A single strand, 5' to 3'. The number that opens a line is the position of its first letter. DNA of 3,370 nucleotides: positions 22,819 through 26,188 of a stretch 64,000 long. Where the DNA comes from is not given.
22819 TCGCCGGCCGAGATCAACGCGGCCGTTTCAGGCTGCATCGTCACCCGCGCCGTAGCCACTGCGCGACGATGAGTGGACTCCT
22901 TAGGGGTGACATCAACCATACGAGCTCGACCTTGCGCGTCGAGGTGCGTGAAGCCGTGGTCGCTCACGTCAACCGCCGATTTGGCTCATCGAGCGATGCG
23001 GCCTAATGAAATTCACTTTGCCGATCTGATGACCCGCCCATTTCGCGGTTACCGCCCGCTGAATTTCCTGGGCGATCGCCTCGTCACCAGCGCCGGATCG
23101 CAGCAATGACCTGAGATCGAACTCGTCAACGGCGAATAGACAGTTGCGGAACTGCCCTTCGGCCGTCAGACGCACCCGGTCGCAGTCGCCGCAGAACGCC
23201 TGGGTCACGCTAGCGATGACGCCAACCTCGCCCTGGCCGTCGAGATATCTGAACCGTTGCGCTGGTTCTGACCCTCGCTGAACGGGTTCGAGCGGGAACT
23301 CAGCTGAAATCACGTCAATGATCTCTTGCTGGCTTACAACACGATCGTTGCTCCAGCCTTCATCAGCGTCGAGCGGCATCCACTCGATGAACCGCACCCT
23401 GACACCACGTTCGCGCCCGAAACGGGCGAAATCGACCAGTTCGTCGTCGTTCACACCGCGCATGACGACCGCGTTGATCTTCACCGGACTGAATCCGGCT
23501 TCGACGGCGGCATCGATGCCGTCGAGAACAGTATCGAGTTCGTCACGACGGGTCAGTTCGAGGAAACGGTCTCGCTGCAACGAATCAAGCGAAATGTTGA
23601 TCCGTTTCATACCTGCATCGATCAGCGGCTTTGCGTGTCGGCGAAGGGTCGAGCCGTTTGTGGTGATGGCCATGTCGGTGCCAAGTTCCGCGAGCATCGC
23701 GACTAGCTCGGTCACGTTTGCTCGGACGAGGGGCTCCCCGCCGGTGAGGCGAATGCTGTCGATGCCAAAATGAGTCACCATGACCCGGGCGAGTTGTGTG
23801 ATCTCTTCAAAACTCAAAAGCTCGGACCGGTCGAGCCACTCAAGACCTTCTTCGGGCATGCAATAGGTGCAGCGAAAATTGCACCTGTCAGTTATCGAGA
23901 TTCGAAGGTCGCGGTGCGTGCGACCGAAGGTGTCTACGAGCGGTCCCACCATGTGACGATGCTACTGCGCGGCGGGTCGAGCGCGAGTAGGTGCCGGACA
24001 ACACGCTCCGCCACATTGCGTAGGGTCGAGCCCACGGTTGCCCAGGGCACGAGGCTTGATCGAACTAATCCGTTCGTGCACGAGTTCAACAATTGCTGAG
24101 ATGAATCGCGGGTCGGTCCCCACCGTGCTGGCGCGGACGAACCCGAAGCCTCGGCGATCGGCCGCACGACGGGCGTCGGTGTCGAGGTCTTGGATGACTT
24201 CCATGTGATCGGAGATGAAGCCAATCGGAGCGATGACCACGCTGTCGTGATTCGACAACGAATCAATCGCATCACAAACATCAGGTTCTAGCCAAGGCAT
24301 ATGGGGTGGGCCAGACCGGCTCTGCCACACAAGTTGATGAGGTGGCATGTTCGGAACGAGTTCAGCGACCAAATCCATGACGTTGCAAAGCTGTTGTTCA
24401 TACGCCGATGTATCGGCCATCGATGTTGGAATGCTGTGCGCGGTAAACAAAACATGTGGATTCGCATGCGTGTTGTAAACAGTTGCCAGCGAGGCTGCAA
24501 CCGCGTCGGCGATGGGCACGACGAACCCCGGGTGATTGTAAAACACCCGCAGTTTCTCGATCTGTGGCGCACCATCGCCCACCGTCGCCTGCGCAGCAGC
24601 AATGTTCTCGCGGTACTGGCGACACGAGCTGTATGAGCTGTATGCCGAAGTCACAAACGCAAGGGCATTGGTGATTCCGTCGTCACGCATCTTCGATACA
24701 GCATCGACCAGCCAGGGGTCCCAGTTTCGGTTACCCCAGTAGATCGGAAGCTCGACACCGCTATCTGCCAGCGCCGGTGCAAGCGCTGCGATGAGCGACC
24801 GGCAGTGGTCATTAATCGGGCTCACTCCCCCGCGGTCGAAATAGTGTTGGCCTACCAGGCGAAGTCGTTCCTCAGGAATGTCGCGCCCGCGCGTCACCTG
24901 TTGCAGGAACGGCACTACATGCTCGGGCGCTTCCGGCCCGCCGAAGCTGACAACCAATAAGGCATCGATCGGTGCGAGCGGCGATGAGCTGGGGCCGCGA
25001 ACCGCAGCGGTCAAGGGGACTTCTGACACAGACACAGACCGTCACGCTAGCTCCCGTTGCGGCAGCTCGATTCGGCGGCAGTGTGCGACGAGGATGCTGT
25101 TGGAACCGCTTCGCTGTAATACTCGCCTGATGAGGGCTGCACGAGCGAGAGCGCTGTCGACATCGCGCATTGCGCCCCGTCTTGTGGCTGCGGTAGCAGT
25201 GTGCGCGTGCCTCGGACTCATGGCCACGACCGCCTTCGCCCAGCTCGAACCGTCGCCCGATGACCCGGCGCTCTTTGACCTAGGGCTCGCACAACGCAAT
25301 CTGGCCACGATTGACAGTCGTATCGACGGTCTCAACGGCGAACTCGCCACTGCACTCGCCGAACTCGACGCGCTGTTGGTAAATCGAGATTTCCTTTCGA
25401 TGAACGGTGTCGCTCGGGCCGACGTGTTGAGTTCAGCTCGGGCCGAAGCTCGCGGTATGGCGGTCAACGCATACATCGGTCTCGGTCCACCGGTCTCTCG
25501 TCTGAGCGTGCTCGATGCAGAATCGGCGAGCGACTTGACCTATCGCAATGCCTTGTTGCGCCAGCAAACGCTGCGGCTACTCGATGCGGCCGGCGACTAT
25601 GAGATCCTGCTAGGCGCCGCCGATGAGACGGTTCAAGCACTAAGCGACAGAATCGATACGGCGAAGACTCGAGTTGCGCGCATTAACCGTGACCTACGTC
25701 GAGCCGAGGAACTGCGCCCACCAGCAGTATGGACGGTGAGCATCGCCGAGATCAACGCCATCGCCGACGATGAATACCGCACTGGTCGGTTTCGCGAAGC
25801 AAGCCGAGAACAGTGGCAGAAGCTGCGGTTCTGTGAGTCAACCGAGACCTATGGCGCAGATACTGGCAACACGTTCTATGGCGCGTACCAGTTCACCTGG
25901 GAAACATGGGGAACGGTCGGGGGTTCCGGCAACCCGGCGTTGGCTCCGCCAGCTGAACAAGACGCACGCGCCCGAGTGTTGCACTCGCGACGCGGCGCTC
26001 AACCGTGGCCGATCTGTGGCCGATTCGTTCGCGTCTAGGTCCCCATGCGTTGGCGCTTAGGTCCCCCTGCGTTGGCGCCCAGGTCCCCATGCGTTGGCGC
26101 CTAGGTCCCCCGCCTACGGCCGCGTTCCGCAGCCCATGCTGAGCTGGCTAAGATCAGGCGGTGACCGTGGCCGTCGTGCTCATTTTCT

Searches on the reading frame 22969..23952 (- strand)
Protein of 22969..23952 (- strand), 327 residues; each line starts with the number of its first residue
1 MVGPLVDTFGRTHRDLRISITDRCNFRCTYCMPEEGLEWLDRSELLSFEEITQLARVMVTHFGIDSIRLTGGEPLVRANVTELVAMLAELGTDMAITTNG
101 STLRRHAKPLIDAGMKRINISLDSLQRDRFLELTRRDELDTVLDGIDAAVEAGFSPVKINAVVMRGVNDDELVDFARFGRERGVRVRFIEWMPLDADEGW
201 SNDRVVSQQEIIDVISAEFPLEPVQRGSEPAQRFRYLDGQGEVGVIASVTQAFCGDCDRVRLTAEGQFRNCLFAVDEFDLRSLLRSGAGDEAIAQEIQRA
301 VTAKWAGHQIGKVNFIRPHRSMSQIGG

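Call 24: search_protein_families(library=pfam, proteins=[window:22969-23952:-], max_evalue=0.00001)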
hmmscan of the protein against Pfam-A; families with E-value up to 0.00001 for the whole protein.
window:22969-23952:- (327 aa): 2 families
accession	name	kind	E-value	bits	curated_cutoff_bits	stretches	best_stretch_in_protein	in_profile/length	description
PF04055.27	Radical_SAM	-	1.1e-37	130.2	29.5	1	18-178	1-165/166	Radical SAM superfamily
PF06463.18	Mob_synth_C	-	2.2e-36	125.1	37.4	1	185-309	2-127/128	Molybdenum Cofactor Synthesis C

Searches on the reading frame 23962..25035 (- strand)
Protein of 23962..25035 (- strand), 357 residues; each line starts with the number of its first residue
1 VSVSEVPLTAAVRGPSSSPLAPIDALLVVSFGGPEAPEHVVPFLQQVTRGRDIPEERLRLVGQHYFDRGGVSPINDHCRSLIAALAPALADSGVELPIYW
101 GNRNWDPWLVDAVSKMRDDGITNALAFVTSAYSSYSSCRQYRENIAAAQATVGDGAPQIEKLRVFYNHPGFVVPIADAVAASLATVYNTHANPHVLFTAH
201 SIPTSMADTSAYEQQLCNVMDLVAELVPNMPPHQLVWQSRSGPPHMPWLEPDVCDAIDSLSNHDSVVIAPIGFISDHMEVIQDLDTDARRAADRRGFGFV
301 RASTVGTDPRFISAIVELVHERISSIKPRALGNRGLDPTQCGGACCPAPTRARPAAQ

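Call 24: search_protein_families(library=pfam, proteins=[window:23962-25035:-], max_evalue=0.00001)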
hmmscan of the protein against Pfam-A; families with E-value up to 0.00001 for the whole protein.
window:23962-25035:- (357 aa): 1 family
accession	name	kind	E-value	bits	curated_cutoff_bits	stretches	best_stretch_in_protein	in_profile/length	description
PF00762.24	Ferrochelatase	-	2.1e-76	257.4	27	1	24-322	2-316/317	Ferrochelatase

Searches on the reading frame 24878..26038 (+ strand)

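Call 24: search_protein_families(library=pfam, proteins=[window:24878-26038:+], max_evalue=0.00001)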
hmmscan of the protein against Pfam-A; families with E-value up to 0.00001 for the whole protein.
window:24878-26038:+ (386 aa): 1 family
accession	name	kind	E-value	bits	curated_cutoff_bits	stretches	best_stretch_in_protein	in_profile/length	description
PF06737.19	Transglycosylas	-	1.5e-16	61.2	27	1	308-380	2-77/77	Transglycosylase-like domain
